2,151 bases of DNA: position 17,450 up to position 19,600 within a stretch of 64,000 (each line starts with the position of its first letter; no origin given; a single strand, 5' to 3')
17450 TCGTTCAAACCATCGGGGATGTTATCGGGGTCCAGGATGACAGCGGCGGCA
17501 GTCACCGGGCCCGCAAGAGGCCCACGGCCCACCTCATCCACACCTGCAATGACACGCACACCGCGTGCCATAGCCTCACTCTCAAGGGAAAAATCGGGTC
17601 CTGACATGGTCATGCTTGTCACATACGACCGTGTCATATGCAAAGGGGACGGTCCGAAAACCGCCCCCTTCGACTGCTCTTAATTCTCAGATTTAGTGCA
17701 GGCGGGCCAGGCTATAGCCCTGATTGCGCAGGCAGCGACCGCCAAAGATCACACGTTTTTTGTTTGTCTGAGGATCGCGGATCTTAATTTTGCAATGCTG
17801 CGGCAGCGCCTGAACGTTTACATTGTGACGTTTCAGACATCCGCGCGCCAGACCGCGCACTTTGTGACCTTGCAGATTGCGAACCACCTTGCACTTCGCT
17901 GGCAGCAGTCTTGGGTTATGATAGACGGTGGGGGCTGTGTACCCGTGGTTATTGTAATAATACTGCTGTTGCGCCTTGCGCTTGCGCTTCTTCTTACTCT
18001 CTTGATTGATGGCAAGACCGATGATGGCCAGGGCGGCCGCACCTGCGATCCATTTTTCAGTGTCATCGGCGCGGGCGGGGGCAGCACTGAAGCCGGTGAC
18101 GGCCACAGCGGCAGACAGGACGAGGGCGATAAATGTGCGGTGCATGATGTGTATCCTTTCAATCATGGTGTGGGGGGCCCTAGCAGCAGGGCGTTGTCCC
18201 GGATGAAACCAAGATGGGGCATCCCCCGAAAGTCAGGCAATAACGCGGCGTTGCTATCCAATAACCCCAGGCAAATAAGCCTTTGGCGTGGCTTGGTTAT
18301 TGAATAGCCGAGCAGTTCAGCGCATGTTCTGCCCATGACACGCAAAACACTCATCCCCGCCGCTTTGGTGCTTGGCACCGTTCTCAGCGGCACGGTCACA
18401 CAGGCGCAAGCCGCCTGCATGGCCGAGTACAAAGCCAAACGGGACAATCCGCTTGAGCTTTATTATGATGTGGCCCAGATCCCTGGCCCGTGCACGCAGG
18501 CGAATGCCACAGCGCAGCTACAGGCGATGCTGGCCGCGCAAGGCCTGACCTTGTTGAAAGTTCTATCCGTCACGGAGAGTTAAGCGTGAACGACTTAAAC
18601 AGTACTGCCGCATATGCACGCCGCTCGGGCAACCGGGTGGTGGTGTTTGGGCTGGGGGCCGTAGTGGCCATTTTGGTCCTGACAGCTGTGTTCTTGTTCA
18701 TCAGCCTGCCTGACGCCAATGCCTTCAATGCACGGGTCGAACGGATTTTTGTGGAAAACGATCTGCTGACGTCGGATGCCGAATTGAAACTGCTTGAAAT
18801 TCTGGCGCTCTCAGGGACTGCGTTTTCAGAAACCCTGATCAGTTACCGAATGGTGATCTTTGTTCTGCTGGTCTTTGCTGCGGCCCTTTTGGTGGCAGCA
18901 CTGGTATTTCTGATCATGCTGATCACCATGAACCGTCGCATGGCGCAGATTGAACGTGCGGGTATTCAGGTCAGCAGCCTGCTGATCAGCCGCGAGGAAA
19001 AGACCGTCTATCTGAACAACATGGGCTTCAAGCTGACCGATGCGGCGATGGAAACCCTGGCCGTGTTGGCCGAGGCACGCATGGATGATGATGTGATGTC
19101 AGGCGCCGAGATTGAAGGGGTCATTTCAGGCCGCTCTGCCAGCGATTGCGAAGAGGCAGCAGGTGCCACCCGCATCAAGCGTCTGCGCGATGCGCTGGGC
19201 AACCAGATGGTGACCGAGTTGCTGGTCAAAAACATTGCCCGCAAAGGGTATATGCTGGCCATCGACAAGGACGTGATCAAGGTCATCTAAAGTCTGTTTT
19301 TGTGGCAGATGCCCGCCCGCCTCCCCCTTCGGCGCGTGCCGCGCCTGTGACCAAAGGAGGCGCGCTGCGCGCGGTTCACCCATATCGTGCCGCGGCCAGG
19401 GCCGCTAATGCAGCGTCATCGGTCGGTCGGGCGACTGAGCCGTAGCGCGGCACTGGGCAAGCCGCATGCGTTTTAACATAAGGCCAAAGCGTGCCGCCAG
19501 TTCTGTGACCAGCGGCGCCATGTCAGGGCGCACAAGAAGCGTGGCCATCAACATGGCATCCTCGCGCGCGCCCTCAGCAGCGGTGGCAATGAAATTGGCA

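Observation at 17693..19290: Candidate one-component transmembrane signalling system: 2-TM protein with C-terminal winged helix plus a small disulfide-type exported partner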

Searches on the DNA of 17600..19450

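Call 71: search_rna_families(source=window, start=17600, end=19450, threshold=evalue, max_evalue=1)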
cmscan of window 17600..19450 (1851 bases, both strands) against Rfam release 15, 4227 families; matches with E-value up to 1: 0.
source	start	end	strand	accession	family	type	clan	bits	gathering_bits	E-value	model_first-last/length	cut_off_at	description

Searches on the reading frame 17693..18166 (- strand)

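Call 3: search_protein_families(library=pfam, proteins=[window:17693-18166:-], max_evalue=1)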
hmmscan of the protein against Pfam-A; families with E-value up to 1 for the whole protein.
window:17693-18166:- (157 aa): 4 families
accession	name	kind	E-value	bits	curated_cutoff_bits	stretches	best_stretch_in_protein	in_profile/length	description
PF20506.3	DUF6732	-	0.022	15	27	1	14-68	10-61/72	Family of unknown function (DUF6732)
PF08592.16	Anthrone_oxy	-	0.06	14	27.3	1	7-49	7-49/106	Anthrone oxygenase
PF17370.7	DUF5392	-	0.11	13.1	25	1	14-69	36-91/139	Family of unknown function (DUF5392)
PF24008.1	DUF7322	-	0.98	9.4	27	0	9-44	8-43/61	Domain of unknown function (DUF7322)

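Call 4: search_protein_families(library=ncbifam, proteins=[window:17693-18166:-], max_evalue=1)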
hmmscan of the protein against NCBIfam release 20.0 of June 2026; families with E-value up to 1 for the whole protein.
window:17693-18166:- (157 aa): 4 families
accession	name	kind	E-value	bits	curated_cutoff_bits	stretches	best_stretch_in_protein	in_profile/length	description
NF035930.1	lectin_2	subfamily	0.083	12.5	100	1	32-73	72-113/238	lectin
NF007804.1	PRK10510.1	equivalog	0.11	11.8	307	1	10-64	5-60/219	OmpA family lipoprotein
NF047686.1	IsaB_fam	equivalog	0.12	12.5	45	1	42-78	8-44/156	immunodominant staphylococcal antigen IsaB family protein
NF045534.1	small_EYxxD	equivalog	0.94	9.2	29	0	45-64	18-36/37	EYxxD motif small membrane protein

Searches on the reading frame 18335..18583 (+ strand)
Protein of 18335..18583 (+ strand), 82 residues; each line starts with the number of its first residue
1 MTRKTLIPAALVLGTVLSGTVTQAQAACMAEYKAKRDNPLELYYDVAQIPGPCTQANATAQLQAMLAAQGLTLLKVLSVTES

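Call 3: search_protein_families(library=pfam, proteins=[window:18335-18583:+], max_evalue=1)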
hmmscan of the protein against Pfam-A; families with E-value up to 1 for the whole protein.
window:18335-18583:+ (82 aa): 0 families

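Call 4: search_protein_families(library=ncbifam, proteins=[window:18335-18583:+], max_evalue=1)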
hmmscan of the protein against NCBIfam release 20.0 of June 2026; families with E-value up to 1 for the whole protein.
window:18335-18583:+ (82 aa): 0 families

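Call 35: predict_structure(alignment_id=A3)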
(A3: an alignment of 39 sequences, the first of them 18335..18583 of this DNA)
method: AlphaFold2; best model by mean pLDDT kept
length: 82 residues; sequences in the alignment: 39
mean_pLDDT: 84.9   pTM: 0.64
mean pLDDT of the five models: 84.9, 84.6, 84.1, 83.8, 83.6
residues with pLDDT >= 90: 54; 70-90: 3; 50-70: 21; < 50: 4
segments of 3 or more residues with pLDDT < 50: none
pLDDT, mean of each block of 10 residues (from residue 1): 55 58 78 98 97 97 98 98 87
secondary structure, 60 per line:
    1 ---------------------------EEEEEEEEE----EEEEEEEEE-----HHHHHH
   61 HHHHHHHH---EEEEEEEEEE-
elements in order: E28-36 E41-49 H55-68 E72-81

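Call 50: fold_search(model_id=the predicted structure, library=pdb)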
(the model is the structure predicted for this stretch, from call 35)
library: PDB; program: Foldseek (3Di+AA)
matches with E <= 10: 235; with E <= 0.001: 0
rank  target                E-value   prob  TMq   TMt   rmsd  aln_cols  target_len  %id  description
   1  9znf_AO               4.4e-01  0.90  0.44  0.60   3.1        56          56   12  Cryo-EM structure of the Methanosarcina acetivorans 70S ribosome in complex with SriA and SriB (released 2026-01-28)
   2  9nri_BQ               5.6e-01  0.77  0.44  0.58   3.3        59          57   15  Methanosarcina acetivorans 50S subunit obtained from acetate-grown cells (released 2025-09-24)
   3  7v99_A                7.6e-01  0.25  0.35  0.05   5.7        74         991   12  catalytic core of human telomerase holoenzyme (released 2022-03-30)
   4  8br8_LT               8.0e-01  0.51  0.43  0.24   3.7        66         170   12  Giardia ribosome in POST-T state (A1) (released 2023-03-15)
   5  9oac_Ca               1.0e+00  0.41  0.44  0.48   6.0        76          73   12  C5 reconstruction of the thermophilic bacteriophage P74-26 Portal Vertex (released 2026-01-28)
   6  2jxt_MODEL_1_A        1.3e+00  0.44  0.43  0.41   3.8        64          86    8  Solution structure of 50S ribosomal protein LX from Methanobacterium thermoautotrophicum. Northeast Structural (released 2007-12-11)
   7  4v9f_6                1.4e+00  0.35  0.38  0.50   3.7        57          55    9  The re-refined crystal structure of the Haloarcula marismortui large ribosomal subunit at 2.4 Angstrom resolution: mor (released 2014-07-09)
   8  6skf_BT               1.5e+00  0.57  0.47  0.51   3.0        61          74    5  Cryo-EM Structure of T. kodakarensis 70S ribosome (released 2020-07-29)
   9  6kgx_XH               1.6e+00  0.21  0.36  0.34   9.9        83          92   12  Structure of the phycobilisome from the red alga Porphyridium purpureum (released 2019-12-11)
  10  7sc8_BL               1.6e+00  0.14  0.32  0.12  15.8        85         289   21  Synechocystis PCC 6803 Phycobilisome rod from PBS sample (released 2022-08-31)
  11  7pwg_S                1.7e+00  0.35  0.43  0.23   3.3        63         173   14  Cryo-EM structure of large subunit of Giardia lamblia ribosome at 2.7 A resolution (released 2022-04-20)
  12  8esr_S                1.8e+00  0.54  0.46  0.25   4.7        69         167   17  Ytm1 associated nascent 60S ribosome (-fkbp39) State 2 (released 2022-11-30)
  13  9e6q_AR               1.8e+00  0.38  0.42  0.45   3.4        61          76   13  Cryo-EM structure of the Pyrobaculum calidifontis 50S ribosomal subunit in complex with Dri (released 2024-11-20)
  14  8bsi_LT               1.8e+00  0.23  0.38  0.22   4.8        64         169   11  Giardia ribosome chimeric hybrid-like GDP+Pi bound state (B1) (released 2023-03-15)
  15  6bs1_A                1.8e+00  0.11  0.30  0.09   5.5        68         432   16  Crystal Structure of Human DNA polymerase kappa in complex with DNA containing the major cisplatin lesion (released 2018-08-22)
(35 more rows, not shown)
